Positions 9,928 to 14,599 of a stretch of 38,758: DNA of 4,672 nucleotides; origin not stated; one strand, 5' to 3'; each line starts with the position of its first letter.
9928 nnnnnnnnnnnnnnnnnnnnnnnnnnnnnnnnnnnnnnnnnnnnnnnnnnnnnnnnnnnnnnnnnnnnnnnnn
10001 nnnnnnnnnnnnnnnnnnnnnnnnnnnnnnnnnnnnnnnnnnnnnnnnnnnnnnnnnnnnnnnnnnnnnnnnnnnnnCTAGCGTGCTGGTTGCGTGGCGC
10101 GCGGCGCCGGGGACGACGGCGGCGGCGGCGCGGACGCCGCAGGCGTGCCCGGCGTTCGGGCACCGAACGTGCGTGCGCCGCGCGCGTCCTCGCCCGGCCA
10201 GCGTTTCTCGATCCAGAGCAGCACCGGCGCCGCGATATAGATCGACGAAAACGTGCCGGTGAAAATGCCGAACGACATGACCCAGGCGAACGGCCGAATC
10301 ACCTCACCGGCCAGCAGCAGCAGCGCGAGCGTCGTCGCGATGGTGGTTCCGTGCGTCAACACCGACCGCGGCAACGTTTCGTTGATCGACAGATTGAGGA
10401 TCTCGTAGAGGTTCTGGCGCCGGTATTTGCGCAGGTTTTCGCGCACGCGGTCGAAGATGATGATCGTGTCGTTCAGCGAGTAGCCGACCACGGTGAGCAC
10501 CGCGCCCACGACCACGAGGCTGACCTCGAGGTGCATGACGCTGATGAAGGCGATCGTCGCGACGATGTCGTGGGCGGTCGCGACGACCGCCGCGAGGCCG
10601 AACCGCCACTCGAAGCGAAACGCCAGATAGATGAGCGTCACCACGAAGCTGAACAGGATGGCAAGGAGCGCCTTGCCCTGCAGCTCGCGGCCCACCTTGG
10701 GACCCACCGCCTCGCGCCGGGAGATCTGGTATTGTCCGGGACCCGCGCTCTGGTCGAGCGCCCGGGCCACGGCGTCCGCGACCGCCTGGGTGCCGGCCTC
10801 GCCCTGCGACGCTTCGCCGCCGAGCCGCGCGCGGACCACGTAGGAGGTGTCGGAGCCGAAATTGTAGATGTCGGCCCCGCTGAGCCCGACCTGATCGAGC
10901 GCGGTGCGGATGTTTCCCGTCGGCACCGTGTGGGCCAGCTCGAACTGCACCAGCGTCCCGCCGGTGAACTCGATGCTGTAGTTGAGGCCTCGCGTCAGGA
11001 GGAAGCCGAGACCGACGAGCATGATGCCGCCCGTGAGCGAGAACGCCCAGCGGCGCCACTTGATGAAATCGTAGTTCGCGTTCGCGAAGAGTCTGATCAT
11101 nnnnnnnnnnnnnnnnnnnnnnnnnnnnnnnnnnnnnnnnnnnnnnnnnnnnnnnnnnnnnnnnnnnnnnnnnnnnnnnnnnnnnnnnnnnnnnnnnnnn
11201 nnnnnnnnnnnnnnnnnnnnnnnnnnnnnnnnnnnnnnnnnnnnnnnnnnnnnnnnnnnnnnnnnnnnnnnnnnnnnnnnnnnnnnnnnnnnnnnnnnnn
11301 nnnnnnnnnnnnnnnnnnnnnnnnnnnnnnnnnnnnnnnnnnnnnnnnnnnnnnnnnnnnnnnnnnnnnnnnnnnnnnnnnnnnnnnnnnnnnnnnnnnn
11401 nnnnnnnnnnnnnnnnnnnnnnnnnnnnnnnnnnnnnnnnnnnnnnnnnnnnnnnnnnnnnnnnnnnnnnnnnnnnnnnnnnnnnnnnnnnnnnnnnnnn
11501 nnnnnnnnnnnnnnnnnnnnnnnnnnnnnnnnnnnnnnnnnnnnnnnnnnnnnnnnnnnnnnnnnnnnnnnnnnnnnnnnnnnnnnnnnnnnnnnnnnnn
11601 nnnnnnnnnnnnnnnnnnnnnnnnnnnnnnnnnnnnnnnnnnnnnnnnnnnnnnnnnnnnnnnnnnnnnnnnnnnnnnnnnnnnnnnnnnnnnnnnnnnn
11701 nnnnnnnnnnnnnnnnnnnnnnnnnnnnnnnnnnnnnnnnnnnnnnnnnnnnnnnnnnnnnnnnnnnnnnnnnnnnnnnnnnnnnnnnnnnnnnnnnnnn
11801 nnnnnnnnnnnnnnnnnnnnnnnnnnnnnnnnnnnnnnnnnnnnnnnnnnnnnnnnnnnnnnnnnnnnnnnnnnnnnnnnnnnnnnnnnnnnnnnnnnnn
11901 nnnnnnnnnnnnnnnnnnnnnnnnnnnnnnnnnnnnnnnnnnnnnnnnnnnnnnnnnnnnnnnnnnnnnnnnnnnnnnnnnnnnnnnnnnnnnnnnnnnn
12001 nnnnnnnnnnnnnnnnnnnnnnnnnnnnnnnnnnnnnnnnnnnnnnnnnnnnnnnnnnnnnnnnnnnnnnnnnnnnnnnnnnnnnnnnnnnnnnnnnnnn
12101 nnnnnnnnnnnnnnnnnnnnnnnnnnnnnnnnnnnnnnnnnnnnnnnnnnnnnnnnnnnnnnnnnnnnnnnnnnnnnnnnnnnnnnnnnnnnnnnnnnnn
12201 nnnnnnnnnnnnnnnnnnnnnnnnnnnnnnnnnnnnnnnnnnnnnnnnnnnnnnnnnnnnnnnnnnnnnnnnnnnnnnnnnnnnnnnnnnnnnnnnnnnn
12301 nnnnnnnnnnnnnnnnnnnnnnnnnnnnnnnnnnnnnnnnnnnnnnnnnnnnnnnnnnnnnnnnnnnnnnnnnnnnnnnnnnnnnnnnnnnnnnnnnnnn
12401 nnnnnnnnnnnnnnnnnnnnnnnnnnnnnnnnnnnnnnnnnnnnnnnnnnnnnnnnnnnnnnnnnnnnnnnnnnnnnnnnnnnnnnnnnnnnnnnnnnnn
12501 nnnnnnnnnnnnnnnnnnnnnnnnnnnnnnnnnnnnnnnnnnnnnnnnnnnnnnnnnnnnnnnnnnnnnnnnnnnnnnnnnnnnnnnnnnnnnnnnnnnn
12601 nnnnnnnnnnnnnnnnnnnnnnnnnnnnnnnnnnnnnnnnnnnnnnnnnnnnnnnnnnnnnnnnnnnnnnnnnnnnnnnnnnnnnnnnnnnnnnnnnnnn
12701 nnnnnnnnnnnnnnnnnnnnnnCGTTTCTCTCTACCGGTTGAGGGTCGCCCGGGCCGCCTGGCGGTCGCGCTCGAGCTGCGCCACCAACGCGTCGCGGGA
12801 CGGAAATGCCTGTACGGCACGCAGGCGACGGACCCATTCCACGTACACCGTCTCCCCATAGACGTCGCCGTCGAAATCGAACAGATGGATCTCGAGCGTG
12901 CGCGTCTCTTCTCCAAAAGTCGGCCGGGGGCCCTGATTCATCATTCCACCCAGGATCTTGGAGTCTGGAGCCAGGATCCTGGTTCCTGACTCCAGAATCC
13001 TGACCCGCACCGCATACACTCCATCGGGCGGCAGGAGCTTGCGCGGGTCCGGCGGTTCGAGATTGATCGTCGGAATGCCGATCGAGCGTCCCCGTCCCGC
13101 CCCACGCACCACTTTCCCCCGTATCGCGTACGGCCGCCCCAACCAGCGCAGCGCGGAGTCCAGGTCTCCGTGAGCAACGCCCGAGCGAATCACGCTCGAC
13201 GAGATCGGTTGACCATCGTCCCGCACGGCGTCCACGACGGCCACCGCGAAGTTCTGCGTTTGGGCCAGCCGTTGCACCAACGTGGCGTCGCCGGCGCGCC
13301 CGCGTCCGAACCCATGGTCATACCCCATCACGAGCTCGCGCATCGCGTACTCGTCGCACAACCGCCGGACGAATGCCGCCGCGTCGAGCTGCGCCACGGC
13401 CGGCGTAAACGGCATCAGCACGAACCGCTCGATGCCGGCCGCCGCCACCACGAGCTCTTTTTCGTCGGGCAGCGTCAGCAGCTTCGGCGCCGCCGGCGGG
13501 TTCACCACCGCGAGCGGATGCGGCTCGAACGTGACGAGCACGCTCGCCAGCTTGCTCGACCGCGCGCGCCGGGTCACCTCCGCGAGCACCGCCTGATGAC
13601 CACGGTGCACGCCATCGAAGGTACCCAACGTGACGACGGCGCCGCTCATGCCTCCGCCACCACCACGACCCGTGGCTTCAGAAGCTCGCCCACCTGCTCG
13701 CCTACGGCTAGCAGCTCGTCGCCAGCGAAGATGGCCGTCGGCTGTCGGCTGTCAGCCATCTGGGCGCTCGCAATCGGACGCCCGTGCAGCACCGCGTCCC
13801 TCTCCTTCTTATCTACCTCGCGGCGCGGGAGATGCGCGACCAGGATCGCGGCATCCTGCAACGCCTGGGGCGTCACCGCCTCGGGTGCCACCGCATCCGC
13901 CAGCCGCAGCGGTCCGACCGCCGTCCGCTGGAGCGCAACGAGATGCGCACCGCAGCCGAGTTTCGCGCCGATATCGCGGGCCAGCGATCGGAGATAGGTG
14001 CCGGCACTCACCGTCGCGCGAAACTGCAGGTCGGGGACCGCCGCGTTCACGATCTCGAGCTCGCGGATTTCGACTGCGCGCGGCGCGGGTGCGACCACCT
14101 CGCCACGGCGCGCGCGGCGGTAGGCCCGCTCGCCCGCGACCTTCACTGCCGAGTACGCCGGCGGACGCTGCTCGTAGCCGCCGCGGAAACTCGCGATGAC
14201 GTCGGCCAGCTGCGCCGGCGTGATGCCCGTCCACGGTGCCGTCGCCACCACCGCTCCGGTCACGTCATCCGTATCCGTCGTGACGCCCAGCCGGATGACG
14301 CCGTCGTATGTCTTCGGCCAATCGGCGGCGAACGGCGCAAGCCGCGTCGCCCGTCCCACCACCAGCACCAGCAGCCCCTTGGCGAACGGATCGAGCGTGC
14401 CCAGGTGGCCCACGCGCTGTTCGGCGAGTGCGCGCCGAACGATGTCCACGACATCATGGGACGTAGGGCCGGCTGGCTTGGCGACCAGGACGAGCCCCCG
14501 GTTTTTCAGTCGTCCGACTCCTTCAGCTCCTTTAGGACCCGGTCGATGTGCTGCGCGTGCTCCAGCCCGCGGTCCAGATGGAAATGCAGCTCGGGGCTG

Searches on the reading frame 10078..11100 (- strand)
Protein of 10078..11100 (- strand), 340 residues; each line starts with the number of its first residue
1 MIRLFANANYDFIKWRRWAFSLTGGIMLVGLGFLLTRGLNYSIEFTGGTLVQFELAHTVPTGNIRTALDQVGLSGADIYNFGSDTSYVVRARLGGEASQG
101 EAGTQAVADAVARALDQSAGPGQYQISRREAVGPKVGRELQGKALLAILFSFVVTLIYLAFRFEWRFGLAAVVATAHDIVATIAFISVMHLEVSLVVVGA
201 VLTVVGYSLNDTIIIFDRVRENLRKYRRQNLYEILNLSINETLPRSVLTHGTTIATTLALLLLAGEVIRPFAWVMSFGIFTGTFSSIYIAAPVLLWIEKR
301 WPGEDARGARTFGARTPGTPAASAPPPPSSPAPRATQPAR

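Call 18: search_protein_families(library=pfam, proteins=[window:10078-11100:-], max_evalue=0.00001)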
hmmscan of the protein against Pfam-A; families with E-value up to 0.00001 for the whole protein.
window:10078-11100:- (340 aa): 2 families
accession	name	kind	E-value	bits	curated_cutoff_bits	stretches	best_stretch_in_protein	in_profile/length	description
PF02355.23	SecD_SecF_C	-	8.2e-65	218.2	20.5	1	120-299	10-188/189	Protein export membrane protein SecD/SecF, C-terminal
PF07549.19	Sec_GG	-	1.3e-07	31.3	20.3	1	33-59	2-28/28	SecD/SecF GG Motif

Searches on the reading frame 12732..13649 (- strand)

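Call 18: search_protein_families(library=pfam, proteins=[window:12732-13649:-], max_evalue=0.00001)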
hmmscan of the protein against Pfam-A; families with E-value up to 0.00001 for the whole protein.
window:12732-13649:- (305 aa): 2 families
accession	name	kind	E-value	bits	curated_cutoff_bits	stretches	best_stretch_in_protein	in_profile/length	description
PF06574.18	FAD_syn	-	2.4e-43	148.1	27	1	3-152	7-157/158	FAD synthetase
PF01687.23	Flavokinase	-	1.2e-40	139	19.6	1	170-302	1-123/124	Riboflavin kinase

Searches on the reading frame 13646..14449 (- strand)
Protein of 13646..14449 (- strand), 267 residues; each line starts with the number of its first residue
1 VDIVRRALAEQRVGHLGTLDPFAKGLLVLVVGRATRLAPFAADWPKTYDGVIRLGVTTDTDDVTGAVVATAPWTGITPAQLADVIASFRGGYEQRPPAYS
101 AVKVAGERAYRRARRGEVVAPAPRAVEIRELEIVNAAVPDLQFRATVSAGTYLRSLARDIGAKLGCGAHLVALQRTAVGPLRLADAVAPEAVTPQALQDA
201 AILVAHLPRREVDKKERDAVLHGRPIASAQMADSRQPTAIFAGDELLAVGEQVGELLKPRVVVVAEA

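Call 97: search_protein_families(library=pfam, proteins=[window:13646-14449:-], max_evalue=0.000001)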
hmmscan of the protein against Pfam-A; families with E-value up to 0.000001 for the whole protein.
window:13646-14449:- (267 aa): 2 families
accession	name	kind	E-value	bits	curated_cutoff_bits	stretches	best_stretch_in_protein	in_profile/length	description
PF01509.24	TruB_N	-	2.1e-47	161.6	27.3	1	5-152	1-148/149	TruB family pseudouridylate synthase (N terminal domain)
PF16198.10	TruB_C_2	-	1.3e-11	44.9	29.3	1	154-205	1-47/66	tRNA pseudouridylate synthase B C-terminal domain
